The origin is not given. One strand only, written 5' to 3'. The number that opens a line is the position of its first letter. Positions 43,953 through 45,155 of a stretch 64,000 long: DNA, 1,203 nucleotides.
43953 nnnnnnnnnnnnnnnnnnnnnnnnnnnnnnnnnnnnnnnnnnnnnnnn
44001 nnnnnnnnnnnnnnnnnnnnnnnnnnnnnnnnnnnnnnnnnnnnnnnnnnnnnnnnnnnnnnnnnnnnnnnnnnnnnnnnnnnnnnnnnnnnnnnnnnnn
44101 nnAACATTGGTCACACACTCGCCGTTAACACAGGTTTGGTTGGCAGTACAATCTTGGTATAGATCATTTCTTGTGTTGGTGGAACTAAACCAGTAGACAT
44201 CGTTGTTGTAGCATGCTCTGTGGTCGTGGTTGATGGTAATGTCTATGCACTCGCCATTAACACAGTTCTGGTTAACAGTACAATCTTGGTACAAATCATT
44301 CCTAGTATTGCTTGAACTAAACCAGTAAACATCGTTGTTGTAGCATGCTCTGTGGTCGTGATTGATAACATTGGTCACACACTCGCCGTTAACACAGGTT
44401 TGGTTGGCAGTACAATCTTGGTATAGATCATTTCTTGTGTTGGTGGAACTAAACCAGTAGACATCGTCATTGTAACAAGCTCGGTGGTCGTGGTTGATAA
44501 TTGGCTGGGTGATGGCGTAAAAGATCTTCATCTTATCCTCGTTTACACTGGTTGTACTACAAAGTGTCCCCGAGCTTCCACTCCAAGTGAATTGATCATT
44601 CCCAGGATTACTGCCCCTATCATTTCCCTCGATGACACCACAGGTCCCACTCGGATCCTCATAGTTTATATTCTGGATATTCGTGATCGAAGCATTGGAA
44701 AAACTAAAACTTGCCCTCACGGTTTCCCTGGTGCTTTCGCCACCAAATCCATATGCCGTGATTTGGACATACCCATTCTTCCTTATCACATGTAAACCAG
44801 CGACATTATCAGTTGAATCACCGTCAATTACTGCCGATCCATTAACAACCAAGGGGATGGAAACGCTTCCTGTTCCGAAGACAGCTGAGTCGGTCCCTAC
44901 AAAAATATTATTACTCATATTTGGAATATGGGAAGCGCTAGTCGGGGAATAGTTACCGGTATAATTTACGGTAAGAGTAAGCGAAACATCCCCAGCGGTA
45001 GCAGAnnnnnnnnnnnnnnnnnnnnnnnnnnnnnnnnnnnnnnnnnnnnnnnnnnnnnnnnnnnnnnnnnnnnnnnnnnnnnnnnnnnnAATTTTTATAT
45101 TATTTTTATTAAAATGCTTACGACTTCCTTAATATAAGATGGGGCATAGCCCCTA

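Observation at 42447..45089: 880-aa surface protein built from a novel-looking 4-Cys 44-aa module, with a near-perfect 264-nt DNA duplication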

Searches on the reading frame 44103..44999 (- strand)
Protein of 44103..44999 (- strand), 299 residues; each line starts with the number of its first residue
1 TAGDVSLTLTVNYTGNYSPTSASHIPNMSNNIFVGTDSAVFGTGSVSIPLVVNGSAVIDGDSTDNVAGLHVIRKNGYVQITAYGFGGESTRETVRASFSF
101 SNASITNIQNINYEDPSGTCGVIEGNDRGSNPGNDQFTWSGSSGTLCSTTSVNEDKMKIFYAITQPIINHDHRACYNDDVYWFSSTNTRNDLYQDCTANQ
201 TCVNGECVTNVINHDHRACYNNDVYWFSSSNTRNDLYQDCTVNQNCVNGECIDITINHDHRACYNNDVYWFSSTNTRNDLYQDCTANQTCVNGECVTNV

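Call 74: predict_structure(alignment_id=A8)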
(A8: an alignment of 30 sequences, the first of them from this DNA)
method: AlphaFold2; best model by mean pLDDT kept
length: 299 residues; sequences in the alignment: 30
mean_pLDDT: 78.6   pTM: 0.50
mean pLDDT of the five models: 78.6, 78.2, 76.6, 74.1, 71.6
residues with pLDDT >= 90: 115; 70-90: 89; 50-70: 65; < 50: 30
segments of 3 or more residues with pLDDT < 50: 16-21, 111-125, 130-133
pLDDT, mean of each block of 10 residues (from residue 1): 78 58 54 55 80 81 67 84 60 72 72 41 47 58 71 71 79 97 93 95 94 95 96 96 94 93 97 93 96 94
secondary structure, 60 per line:
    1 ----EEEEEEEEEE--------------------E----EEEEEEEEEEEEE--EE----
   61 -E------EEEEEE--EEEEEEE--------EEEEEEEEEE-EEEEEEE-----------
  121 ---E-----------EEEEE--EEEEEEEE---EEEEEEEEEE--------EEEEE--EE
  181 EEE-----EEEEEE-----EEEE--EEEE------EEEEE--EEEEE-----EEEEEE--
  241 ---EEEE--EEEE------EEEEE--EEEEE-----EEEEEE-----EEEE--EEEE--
elements in order: E5-14 E40-52 E69-74 E77-83 E92-101 E103-109 E136-140 E143-150 E154-163 E172-176 E179-183 E189-194 E200-203 E206-209 E216-220 E223-227 E233-238 E244-247 E250-253 E260-264 E267-271 E277-282 E288-291 E294-297

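Call 77: fold_search(model_id=the predicted structure, library=pdb)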
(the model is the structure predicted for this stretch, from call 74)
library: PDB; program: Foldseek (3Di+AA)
matches with E <= 10: 194; with E <= 0.001: 0
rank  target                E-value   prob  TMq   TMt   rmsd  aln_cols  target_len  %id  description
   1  9h6h_B                3.0e-01  0.87  0.20  0.07   6.8       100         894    8  Bacteroides ovatus GH98 endoxylanase with Seleno-methionine substituents (released 2025-11-05)
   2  7z4b_DW               4.5e-01  0.06  0.13  0.05  38.8       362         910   12  Bacteriophage SU10 virion (C1) (released 2022-12-28)
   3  9h6g_A                4.9e-01  0.57  0.17  0.07   7.3       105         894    8  Inactive Bacteroides ovatus GH98 endoxylanase E361A in complex with arabino-xylooligosaccharide (released 2025-11-05)
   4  3hs0_H                6.6e-01  0.02  0.08  0.07  30.5       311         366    8  Cobra Venom Factor (CVF) in complex with human factor B (released 2009-07-07)
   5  9h6h_A                7.0e-01  0.60  0.19  0.07   7.1       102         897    9  Bacteroides ovatus GH98 endoxylanase with Seleno-methionine substituents (released 2025-11-05)
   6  4es8_B                7.0e-01  0.08  0.15  0.15  21.1       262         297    8  Crystal Structure of the adhesin domain of Epf from Streptococcus pyogenes in P212121 (released 2012-09-19)
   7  8eok_A                7.3e-01  0.04  0.10  0.10  25.6       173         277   10  Structure of the C3bB proconvertase in complex with lufaxin and factor Xa (released 2023-08-30)
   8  4es9_D                8.5e-01  0.04  0.12  0.12  21.8       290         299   10  Crystal Structure of the adhesin domain of Epf from Streptococcus pyogenes in P21 (released 2012-09-19)
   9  2wda_A                9.4e-01  0.82  0.19  0.08   4.5        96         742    9  The X-ray structure of the Streptomyces coelicolor A3 Chondroitin AC Lyase in Complex with Chondroitin sulphate (released 2010-04-21)
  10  9h6f_A                9.4e-01  0.60  0.20  0.07   6.8       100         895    8  Bacteroides ovatus GH98 endoxylanase in complex with arabino-xylooligosaccharide (released 2025-11-05)
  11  4pj6_A                9.4e-01  0.04  0.12  0.05  32.8       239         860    8  Crystal Structure of Human Insulin Regulated Aminopeptidase with Lysine in Active Site (released 2014-12-03)
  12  2x03_A                9.9e-01  0.63  0.17  0.07   4.9       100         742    8  The X-ray structure of the Streptomyces coelicolor A3 Chondroitin AC Lyase Y253A mutant (released 2010-08-18)
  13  9h6g_B                9.9e-01  0.57  0.20  0.07   6.8       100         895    8  Inactive Bacteroides ovatus GH98 endoxylanase E361A in complex with arabino-xylooligosaccharide (released 2025-11-05)
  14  4es9_A                9.9e-01  0.08  0.16  0.16  18.5       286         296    8  Crystal Structure of the adhesin domain of Epf from Streptococcus pyogenes in P21 (released 2012-09-19)
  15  4es9_C                9.9e-01  0.06  0.14  0.14  19.3       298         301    9  Crystal Structure of the adhesin domain of Epf from Streptococcus pyogenes in P21 (released 2012-09-19)
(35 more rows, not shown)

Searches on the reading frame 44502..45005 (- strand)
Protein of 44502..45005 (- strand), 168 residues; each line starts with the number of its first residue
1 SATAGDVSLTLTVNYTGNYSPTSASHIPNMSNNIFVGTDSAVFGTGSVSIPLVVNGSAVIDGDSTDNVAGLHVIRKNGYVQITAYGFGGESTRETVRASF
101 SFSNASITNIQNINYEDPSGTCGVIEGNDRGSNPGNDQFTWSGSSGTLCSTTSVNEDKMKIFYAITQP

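Call 19: find_homologous_proteins(query=window:44502-45005:-, max_evalue=0.01)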
Query seq(168 aa): 70 candidates shared short words with the query, none scored E <= 0.01.

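Call 51: find_homologous_proteins(query=A4, max_evalue=0.01)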
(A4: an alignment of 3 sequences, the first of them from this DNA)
Query A4 (3 sequences) (166 aa, profile of the alignment): 1 proteins with E <= 0.01 among 3242 candidates.
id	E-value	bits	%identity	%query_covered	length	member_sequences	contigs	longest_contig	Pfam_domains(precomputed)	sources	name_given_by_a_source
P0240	7.1e-69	249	44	95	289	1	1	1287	-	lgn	-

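Call 56: search_solved_structures(query=A4, max_evalue=10)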
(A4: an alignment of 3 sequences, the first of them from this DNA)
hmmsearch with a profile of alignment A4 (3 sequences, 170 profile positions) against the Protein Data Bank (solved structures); distinct sequences matched with E-value up to 10: 12.
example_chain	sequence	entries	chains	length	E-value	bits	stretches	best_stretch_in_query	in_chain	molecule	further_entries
1ger_A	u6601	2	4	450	0.12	15.4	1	52-153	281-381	GLUTATHIONE REDUCTASE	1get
1ges_A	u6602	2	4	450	0.12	15.4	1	52-153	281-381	GLUTATHIONE REDUCTASE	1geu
1svx_A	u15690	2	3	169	0.56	13.2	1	42-82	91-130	Ankyrin Repeat Protein off7 | Designed AR protein off7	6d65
28qm_B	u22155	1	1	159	0.62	13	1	43-81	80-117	DARPin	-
28qn_A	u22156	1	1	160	0.63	13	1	43-81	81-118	DARPin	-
5vdn_A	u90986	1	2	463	0.75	12.8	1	55-148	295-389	Glutathione oxidoreductase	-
4fx0_A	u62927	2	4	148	0.94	12.4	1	22-96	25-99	PROBABLE TRANSCRIPTIONAL REPRESSOR PROTEIN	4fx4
5lel_A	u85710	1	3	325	1.1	12.2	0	42-81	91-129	DD_Off7_10_3G124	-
5fin_A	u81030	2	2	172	1.1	12.2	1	42-81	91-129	NI3C DARPIN MUTANT5 HG-SITE N1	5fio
5h76_A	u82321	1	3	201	1.2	12.1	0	42-81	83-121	DARPin,Immunoglobulin G-binding protein A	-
5le9_A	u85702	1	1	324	2.4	11.1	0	42-81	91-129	DD_Off7_09_3G124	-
5lem_A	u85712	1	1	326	2.7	10.9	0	43-81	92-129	DD_Off7_11_3G124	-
